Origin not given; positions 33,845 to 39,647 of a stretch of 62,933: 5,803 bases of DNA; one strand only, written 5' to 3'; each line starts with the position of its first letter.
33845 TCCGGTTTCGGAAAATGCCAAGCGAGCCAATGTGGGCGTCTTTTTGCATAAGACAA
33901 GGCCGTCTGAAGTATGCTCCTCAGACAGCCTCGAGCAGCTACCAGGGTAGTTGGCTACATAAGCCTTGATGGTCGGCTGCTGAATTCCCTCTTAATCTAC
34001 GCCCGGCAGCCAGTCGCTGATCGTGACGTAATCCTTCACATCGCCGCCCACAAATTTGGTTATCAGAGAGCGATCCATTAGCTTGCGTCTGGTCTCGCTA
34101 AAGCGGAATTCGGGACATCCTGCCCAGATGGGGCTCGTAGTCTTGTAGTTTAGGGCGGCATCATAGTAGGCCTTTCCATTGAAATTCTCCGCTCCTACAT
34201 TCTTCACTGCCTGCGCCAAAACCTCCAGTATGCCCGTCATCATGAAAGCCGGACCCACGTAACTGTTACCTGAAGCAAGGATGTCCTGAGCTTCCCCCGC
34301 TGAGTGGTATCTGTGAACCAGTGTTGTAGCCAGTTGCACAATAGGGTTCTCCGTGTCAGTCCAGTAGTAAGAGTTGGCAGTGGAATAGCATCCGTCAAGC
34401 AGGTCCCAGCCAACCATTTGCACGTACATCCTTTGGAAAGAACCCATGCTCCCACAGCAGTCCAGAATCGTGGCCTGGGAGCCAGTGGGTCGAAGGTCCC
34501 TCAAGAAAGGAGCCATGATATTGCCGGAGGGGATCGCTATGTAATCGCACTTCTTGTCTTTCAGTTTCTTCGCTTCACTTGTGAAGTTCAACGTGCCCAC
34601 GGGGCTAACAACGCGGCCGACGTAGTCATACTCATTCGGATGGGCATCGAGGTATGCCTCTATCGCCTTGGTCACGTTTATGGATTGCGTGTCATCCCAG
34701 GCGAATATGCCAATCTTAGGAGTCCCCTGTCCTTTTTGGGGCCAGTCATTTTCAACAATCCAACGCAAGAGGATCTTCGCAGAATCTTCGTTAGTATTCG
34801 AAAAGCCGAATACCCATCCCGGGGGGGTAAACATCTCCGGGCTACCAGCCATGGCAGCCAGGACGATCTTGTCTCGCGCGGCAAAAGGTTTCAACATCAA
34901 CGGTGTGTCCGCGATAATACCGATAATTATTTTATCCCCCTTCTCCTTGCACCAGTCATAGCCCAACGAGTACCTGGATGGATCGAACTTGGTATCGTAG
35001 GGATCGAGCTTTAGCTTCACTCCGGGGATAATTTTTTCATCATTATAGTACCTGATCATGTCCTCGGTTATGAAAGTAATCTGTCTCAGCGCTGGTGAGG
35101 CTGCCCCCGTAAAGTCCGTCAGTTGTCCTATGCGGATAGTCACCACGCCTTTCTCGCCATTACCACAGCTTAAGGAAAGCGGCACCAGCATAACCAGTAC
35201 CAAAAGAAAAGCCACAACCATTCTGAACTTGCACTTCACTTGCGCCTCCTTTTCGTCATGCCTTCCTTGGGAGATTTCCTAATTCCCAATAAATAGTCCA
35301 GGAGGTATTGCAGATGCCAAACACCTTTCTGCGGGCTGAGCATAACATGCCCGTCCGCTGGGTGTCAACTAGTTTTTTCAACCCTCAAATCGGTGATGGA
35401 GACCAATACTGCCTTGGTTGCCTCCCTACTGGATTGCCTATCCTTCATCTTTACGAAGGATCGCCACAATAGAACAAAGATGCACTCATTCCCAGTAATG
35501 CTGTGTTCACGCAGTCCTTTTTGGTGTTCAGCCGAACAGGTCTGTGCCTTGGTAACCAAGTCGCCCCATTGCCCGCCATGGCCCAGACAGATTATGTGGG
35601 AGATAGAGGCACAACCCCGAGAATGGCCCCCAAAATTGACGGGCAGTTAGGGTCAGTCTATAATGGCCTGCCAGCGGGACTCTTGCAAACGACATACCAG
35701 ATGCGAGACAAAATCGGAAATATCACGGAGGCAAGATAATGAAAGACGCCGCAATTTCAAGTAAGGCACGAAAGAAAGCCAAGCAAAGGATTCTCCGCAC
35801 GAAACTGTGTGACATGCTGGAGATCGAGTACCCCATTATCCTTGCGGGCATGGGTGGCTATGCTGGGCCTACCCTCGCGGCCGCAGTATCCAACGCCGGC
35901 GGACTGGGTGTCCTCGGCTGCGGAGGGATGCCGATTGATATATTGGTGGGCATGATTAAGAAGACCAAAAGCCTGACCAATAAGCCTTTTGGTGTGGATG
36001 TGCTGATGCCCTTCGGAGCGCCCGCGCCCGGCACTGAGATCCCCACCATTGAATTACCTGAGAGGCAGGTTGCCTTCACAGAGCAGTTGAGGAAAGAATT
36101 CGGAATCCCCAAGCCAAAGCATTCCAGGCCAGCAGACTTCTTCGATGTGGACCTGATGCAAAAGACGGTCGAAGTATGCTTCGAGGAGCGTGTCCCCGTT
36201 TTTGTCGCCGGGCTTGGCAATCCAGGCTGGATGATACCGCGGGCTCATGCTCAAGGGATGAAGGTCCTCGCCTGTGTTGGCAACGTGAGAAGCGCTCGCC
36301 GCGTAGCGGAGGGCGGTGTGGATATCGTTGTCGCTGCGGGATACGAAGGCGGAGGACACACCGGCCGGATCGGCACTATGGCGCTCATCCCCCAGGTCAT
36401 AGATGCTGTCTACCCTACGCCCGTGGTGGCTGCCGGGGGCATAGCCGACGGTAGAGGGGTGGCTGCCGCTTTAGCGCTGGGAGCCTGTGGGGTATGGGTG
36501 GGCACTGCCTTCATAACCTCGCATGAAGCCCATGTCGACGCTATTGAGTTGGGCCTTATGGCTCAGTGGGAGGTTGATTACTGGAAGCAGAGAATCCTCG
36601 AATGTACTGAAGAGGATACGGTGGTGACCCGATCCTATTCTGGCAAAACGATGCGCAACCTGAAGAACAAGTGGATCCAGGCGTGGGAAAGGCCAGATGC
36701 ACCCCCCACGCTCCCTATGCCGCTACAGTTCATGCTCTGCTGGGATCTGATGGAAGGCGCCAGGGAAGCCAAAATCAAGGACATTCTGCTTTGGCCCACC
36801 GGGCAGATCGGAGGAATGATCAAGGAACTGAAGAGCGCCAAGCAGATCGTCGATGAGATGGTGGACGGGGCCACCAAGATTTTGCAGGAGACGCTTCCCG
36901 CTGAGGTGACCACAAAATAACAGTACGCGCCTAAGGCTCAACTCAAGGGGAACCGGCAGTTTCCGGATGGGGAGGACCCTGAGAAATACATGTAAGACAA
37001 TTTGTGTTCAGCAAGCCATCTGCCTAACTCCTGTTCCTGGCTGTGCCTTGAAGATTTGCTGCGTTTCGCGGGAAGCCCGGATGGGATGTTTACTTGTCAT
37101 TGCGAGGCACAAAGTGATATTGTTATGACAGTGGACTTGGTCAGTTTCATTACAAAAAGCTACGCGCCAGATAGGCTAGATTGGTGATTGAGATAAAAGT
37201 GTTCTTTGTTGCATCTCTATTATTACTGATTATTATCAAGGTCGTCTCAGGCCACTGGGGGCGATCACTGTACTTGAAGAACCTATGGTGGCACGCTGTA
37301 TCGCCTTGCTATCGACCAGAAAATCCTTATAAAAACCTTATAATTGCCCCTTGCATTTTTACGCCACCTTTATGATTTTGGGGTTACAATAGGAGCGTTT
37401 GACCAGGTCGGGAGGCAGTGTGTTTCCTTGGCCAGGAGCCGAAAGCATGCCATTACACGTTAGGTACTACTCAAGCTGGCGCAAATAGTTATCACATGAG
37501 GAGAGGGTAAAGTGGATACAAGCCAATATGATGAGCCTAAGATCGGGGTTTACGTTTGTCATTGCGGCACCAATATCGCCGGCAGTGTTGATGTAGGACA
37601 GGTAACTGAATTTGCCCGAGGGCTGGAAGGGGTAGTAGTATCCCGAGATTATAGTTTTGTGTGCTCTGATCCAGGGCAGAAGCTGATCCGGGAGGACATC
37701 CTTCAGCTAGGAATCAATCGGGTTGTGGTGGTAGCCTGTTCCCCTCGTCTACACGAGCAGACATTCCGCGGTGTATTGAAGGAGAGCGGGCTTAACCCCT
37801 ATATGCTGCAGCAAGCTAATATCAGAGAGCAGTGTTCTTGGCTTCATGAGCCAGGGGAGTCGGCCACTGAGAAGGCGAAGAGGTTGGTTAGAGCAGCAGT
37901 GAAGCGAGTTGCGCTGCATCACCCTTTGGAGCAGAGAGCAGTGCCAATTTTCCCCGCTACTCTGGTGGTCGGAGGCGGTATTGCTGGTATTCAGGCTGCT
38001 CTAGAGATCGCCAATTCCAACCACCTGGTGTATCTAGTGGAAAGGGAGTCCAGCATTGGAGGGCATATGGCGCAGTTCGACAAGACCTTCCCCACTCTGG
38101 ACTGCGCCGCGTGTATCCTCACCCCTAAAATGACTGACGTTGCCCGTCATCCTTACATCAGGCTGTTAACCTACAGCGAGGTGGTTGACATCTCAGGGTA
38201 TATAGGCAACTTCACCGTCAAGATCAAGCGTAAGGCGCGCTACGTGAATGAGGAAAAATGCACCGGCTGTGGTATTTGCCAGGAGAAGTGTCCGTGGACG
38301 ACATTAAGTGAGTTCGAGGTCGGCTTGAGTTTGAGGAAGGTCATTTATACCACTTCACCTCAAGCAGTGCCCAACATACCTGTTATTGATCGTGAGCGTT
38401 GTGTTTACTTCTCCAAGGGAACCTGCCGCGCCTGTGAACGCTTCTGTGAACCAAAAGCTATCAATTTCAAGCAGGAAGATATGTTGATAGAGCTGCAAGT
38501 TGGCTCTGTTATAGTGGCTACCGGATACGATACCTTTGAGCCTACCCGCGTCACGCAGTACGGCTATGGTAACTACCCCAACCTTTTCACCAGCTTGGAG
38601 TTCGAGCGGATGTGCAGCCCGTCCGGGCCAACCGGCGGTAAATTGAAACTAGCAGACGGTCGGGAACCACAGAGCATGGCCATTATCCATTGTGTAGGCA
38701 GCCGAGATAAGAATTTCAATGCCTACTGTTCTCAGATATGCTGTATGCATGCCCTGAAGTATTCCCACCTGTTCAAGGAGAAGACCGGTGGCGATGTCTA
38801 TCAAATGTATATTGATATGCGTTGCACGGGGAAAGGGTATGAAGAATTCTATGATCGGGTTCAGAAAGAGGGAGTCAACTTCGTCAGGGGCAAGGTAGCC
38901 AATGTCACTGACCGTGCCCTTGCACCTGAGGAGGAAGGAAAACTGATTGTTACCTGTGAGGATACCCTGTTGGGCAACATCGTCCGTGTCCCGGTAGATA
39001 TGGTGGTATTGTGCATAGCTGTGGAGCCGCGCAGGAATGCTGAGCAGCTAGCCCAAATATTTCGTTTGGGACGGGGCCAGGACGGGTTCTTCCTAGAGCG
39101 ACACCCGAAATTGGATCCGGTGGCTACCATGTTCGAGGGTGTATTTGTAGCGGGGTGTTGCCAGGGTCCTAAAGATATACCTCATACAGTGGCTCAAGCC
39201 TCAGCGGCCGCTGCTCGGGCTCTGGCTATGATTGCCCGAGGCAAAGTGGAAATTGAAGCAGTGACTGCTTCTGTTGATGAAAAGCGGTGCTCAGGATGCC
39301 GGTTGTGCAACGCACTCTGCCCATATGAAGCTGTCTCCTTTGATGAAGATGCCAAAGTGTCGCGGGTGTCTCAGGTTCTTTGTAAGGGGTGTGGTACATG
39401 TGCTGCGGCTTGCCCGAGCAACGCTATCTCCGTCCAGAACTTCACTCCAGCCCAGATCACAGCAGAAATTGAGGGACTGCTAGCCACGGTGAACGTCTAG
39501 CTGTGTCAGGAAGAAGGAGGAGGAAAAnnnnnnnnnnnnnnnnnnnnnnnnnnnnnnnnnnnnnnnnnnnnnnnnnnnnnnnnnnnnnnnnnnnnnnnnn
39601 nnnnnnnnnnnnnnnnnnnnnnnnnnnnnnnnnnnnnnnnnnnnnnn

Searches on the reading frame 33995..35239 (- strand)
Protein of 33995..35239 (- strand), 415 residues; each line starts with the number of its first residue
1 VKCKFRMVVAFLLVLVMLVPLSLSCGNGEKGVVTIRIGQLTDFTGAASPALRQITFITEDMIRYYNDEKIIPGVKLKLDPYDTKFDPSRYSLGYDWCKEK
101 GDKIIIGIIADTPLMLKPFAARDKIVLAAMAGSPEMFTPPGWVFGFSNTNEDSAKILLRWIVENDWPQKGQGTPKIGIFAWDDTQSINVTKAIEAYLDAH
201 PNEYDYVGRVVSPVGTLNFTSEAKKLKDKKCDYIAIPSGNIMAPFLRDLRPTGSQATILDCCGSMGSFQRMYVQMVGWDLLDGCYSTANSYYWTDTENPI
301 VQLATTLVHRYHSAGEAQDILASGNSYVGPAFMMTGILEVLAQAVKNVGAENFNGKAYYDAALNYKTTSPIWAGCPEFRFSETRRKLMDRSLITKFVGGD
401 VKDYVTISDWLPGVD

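Call 53: search_protein_families(library=pfam, proteins=[window:33995-35239:-], max_evalue=0.00001)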
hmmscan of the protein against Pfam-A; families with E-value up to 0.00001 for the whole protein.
window:33995-35239:- (415 aa): 1 family
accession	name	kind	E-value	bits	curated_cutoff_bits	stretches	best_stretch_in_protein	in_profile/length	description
PF13458.12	Peripla_BP_6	-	3.9e-21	76.5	31.7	1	34-319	1-273/343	Periplasmic binding protein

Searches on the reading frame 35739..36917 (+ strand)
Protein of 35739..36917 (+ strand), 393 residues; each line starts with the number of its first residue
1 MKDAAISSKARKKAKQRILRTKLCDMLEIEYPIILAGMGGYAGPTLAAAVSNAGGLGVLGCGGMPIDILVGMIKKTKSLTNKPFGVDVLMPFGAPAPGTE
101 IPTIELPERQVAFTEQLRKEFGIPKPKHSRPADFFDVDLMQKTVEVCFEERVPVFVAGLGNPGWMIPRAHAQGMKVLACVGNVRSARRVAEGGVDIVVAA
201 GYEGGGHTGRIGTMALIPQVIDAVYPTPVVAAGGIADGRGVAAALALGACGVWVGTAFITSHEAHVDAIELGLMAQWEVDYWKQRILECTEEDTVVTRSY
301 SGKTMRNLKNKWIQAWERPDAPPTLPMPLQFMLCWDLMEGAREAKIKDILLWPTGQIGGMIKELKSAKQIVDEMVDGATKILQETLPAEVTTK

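Call 53: search_protein_families(library=pfam, proteins=[window:35739-36917:+], max_evalue=0.00001)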
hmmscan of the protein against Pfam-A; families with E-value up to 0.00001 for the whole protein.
window:35739-36917:+ (393 aa): 3 families
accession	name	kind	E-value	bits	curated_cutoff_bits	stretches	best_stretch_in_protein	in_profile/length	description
PF03060.21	NMO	-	3.8e-66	224.2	28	1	21-376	2-330/331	Nitronate monooxygenase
PF00478.31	IMPDH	-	6.4e-09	35.7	25.6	1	12-255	16-173/345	IMP dehydrogenase / GMP reductase domain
PF01070.24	FMN_dh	-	7.8e-07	28.9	24.9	1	171-261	217-308/350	FMN-dependent dehydrogenase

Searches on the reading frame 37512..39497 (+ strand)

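Call 32: search_protein_families(library=pfam, proteins=[window:37512-39497:+], max_evalue=0.001)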
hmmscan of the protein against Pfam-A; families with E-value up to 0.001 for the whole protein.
window:37512-39497:+ (662 aa): 13 families
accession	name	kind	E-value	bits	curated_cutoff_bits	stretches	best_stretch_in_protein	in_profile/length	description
PF00037.32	Fer4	-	7.7e-16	57.6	21.1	3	244-261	2-19/24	4Fe-4S binding domain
PF14697.11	Fer4_21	-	2.6e-12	47.1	35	1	586-640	1-58/59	4Fe-4S dicluster domain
PF12838.12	Fer4_7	-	4.3e-12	46.8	27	2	592-638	1-52/52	4Fe-4S dicluster domain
PF13484.11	Fer4_16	-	1.7e-11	45.1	30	1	239-262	42-65/66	4Fe-4S double cluster binding domain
PF25160.1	LdpA_Fe-S-bd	-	1.3e-10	41.3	27.6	1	599-643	9-47/49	LdpA Fe-S cluster-binding domain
PF12837.12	Fer4_6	-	2.3e-10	40.4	25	1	618-639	3-24/24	4Fe-4S binding domain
PF13237.11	Fer4_10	-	3.8e-10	40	25.5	1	588-635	4-53/53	4Fe-4S dicluster domain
PF07992.20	Pyr_redox_2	-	5.9e-09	36.2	26.1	1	150-246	3-86/291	Pyridine nucleotide-disulphide oxidoreductase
PF13187.11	Fer4_9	-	1.2e-08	35.3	27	1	592-639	1-52/52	4Fe-4S dicluster domain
PF12797.12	Fer4_2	-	1.1e-07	31.8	24.5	1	243-262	3-22/22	4Fe-4S binding domain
PF12831.13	FAD_oxidored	-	7.6e-07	29.2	27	1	151-187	3-39/416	FAD dependent oxidoreductase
PF13450.12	NAD_binding_8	-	1.3e-06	29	21.9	1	152-205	1-54/68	NAD(P)-binding Rossmann-like domain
PF00890.30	FAD_binding_2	-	8.4e-05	22.4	20.4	1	151-187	3-39/414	FAD binding domain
